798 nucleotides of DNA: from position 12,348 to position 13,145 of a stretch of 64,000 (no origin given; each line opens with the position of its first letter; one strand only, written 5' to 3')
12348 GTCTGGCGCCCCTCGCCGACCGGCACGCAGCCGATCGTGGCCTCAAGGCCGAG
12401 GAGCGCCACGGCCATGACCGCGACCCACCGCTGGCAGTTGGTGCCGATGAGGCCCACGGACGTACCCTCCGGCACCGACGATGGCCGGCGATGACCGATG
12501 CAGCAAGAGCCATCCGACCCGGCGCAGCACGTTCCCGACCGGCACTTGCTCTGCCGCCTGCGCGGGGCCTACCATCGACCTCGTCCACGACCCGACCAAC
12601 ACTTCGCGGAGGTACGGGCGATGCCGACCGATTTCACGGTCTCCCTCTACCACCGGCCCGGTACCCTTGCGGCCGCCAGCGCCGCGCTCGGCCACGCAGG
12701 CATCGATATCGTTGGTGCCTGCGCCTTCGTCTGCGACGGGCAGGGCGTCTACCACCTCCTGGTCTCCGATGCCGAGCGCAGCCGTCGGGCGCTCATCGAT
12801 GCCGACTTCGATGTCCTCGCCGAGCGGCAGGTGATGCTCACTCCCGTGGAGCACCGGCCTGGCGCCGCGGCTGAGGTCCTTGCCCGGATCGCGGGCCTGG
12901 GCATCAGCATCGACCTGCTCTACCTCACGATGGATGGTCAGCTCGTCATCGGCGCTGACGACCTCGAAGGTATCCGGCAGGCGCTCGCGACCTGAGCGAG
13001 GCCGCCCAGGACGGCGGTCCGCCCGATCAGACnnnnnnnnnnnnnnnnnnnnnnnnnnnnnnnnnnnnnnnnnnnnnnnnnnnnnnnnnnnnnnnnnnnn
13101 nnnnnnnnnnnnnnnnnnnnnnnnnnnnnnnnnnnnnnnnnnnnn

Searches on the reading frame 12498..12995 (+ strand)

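Call 30: search_protein_families(library=pfam, proteins=[window:12498-12995:+], max_evalue=0.0001)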
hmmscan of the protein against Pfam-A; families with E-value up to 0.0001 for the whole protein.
window:12498-12995:+ (165 aa): 2 families
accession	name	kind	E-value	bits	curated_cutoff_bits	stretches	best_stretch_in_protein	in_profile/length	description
PF19571.5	ACT_8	-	4.2e-08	33.5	23.5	0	42-113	68-139/141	ACT domain pair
PF01842.31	ACT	-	1.3e-07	31.7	27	0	48-73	5-30/66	ACT domain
